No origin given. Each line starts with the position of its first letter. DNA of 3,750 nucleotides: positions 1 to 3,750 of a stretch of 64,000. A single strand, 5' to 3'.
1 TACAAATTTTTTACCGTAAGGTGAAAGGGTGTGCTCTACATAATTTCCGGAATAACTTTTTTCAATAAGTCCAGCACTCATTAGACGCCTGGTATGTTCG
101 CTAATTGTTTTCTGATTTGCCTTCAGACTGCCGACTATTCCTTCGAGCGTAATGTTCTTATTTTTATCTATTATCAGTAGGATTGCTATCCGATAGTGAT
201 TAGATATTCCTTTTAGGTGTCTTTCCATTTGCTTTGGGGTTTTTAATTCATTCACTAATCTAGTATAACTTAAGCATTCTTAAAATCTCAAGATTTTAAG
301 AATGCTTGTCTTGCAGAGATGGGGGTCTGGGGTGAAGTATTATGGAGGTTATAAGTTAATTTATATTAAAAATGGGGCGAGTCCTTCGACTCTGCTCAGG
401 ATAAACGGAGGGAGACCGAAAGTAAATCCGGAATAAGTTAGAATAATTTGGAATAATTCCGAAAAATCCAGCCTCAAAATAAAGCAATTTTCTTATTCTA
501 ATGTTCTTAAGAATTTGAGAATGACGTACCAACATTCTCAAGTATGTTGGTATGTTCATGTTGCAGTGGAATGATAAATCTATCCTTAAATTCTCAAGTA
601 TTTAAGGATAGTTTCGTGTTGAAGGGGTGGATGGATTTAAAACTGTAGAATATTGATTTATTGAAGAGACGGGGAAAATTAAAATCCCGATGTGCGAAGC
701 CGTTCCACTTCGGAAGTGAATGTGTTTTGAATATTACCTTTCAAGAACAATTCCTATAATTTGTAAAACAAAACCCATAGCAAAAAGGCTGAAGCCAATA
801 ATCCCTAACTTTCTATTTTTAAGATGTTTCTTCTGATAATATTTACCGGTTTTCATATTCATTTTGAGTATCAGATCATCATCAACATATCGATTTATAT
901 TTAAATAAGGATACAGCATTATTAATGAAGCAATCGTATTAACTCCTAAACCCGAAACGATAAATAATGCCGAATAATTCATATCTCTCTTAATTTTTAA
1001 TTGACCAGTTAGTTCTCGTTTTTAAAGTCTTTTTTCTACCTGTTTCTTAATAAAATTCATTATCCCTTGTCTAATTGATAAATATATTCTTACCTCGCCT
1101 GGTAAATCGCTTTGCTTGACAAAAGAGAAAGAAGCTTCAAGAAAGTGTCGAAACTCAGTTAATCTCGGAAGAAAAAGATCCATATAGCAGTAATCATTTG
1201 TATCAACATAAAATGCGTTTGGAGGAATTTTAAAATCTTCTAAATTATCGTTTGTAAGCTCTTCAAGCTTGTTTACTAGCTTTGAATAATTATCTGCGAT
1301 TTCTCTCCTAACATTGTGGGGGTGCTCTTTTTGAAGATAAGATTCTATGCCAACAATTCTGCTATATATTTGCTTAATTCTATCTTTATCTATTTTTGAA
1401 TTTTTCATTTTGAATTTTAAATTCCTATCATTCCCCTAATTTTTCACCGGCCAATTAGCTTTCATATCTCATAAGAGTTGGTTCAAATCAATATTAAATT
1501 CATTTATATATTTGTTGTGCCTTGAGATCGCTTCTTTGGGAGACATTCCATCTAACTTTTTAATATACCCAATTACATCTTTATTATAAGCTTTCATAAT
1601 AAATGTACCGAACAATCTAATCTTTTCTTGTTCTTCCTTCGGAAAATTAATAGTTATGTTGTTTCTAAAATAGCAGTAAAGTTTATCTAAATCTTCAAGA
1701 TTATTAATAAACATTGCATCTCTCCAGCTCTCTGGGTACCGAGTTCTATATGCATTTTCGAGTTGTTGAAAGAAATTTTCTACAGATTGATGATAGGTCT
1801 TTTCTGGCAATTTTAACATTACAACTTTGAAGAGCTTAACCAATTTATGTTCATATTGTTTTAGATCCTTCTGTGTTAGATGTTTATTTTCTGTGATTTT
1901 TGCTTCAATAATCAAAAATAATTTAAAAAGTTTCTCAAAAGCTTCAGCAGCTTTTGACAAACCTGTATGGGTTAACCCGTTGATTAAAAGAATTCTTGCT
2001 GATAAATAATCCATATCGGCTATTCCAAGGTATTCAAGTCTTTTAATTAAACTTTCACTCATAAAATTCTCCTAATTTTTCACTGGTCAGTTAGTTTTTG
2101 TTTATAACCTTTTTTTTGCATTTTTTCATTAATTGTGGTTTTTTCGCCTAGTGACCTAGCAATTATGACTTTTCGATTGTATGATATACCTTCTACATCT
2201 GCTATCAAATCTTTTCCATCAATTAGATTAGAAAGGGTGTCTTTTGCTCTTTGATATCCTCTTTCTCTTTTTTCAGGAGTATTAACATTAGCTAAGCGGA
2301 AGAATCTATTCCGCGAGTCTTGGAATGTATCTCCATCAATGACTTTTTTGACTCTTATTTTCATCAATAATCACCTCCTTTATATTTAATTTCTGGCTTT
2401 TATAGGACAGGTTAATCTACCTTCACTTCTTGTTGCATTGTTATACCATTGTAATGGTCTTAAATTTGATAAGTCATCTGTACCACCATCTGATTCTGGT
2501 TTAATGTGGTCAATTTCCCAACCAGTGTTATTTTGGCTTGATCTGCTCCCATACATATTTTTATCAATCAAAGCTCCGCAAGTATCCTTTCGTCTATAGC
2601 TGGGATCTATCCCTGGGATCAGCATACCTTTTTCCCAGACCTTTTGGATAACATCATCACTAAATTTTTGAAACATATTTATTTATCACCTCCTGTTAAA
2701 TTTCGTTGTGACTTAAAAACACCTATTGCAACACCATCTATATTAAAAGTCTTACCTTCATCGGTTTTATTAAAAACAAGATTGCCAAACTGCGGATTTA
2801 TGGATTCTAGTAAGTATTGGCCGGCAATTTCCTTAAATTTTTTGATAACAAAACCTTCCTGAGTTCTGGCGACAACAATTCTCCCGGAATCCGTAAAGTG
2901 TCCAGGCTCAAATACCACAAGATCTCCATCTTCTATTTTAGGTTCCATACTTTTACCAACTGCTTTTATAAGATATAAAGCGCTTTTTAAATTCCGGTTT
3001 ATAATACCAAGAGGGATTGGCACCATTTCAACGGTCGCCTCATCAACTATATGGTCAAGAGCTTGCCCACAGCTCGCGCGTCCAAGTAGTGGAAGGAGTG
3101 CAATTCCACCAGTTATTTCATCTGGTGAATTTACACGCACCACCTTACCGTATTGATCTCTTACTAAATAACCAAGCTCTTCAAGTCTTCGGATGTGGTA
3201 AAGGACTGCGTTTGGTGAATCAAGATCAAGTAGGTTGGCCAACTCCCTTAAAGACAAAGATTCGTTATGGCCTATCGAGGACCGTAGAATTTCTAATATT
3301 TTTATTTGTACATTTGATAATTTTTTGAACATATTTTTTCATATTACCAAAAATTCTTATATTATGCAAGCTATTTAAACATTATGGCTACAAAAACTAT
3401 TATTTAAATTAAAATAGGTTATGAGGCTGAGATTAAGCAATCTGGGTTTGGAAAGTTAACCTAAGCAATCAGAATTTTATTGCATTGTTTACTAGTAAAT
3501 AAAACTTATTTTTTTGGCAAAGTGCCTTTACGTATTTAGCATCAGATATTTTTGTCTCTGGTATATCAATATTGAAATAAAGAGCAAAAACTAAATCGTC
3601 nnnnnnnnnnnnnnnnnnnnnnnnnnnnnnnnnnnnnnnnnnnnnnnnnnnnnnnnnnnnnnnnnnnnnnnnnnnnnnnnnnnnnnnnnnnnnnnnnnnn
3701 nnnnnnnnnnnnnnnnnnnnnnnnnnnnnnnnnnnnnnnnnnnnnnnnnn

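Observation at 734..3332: LexA-led six-gene operon encoding an HNH nuclease, a thermonuclease-like protein and three unknowns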

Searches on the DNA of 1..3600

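Call 61: search_rna_families(source=window, start=1, end=3600, threshold=evalue, max_evalue=1)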
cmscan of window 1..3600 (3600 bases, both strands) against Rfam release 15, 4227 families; matches with E-value up to 1: 1.
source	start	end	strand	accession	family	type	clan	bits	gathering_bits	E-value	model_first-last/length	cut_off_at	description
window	779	847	+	RF03963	mir-2996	Gene; miRNA;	-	22.4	100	0.2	1-72/72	no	mir-2996 microRNA precursor family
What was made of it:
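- Tried and rejected: Only a chance miRNA hit (call 61).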

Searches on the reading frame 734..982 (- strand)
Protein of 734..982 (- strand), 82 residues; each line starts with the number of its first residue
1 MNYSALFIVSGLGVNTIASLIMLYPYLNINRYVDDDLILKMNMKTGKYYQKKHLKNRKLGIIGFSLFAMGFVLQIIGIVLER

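Call 3: search_protein_families(library=pfam, proteins=[window:734-982:-], max_evalue=0.1)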
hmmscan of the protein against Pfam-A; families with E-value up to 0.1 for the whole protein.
window:734-982:- (82 aa): 0 families

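Call 4: search_protein_families(library=padloc, proteins=[window:734-982:-], max_evalue=0.1)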
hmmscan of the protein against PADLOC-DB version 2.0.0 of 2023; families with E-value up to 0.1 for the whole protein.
window:734-982:- (82 aa): 0 families

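Call 25: search_protein_families(library=ncbifam, proteins=[window:734-982:-], max_evalue=0.1)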
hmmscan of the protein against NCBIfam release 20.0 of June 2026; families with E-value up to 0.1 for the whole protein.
window:734-982:- (82 aa): 0 families

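Call 26: search_protein_families(library=phrogs, proteins=[window:734-982:-], max_evalue=0.1)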
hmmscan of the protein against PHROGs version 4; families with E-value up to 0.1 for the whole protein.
window:734-982:- (82 aa): 0 families
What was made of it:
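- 734..982 (-): Two-TM membrane peptide, 82 aa (cargo). No hit in any family library (calls 3, 4, 25, 26).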

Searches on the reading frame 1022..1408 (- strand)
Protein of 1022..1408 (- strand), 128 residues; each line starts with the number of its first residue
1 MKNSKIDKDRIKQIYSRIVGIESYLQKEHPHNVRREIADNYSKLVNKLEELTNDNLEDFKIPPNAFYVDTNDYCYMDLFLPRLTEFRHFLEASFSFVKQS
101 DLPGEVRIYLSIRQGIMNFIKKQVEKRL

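Call 3: search_protein_families(library=pfam, proteins=[window:1022-1408:-], max_evalue=0.1)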
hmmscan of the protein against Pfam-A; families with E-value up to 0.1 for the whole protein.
window:1022-1408:- (128 aa): 2 families
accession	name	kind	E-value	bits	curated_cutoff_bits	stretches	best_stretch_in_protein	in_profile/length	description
PF09873.14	DUF2100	-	0.0026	18.1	23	1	2-61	31-91/210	Uncharacterized protein conserved in archaea (DUF2100)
PF06148.17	COG2_N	-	0.085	13.4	24.3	0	32-59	30-57/75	COG2 N-terminal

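Call 4: search_protein_families(library=padloc, proteins=[window:1022-1408:-], max_evalue=0.1)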
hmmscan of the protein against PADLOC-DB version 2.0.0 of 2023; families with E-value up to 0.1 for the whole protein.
window:1022-1408:- (128 aa): 0 families

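Call 25: search_protein_families(library=ncbifam, proteins=[window:1022-1408:-], max_evalue=0.1)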
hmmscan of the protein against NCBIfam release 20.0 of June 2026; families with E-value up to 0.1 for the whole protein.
window:1022-1408:- (128 aa): 0 families

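Call 26: search_protein_families(library=phrogs, proteins=[window:1022-1408:-], max_evalue=0.1)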
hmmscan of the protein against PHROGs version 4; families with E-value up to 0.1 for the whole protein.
window:1022-1408:- (128 aa): 2 families
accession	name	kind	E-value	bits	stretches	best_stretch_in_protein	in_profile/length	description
phrog_6238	-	unknown function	0.0078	17.4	1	2-54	14-66/102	-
phrog_18835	-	unknown function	0.025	16.1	1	3-52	43-90/91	-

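Call 65: search_protein_representatives(protein=window:1022-1408:-)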
Query: 128 residues. Proteins with E-value up to 0.001 (for the whole library): 8; up to 1e-10: 5; up to 1e-30: 1. The best 8 are listed.
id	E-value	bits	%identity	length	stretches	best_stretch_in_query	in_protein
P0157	2.1e-44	167.3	57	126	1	1-126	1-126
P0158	1.3e-24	103.3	44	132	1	4-124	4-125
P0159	2.3e-21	92.9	46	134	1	8-123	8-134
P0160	3.6e-14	69.6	32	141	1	2-118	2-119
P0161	1.5e-11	61.2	45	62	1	1-62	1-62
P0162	4.9e-05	40.2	35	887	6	20-55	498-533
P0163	6.9e-05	39.7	28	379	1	3-100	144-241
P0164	5.3e-04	36.8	37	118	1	7-70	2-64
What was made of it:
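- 1022..1408 (-): Four-helix orphan protein, 128 aa (cargo). Only 8 relatives with E<=1e-3 among 1.84e9 representatives (call 65).
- P128 is nearly unique (call 65). P128 has almost no relatives (call 65).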

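Call 75: predict_structure(alignment_id=A3)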
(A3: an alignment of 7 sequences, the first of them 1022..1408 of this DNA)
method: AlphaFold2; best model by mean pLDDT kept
length: 128 residues; sequences in the alignment: 7
mean_pLDDT: 78.2   pTM: 0.66
mean pLDDT of the five models: 78.2, 77.7, 77.5, 76.7, 74.8
residues with pLDDT >= 90: 31; 70-90: 58; 50-70: 36; < 50: 3
segments of 3 or more residues with pLDDT < 50: 1-3
pLDDT, mean of each block of 10 residues (from residue 1): 71 91 77 76 94 91 65 70 90 80 62 72 77
secondary structure, 60 per line:
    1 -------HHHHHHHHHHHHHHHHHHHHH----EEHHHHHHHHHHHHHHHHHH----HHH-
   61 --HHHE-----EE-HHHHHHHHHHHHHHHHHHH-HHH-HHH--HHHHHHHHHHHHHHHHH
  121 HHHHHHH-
elements in order: H8-28 H35-52 H75-93 H104-127
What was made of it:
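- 1022..1408 (-): AF2 pLDDT 78, four long helices (call 75).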

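Call 81: find_related_loci(query=A3, collection=viral_contigs, flank=6000)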
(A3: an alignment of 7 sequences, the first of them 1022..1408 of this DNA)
Query A3 (128 aa) in viral_contigs; peptide patterns used: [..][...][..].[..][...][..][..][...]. (x = any residue, [..] = any of these).
47 stretches matched a pattern, but none encodes a relative of the query by tblastn (E <= 1e-3).
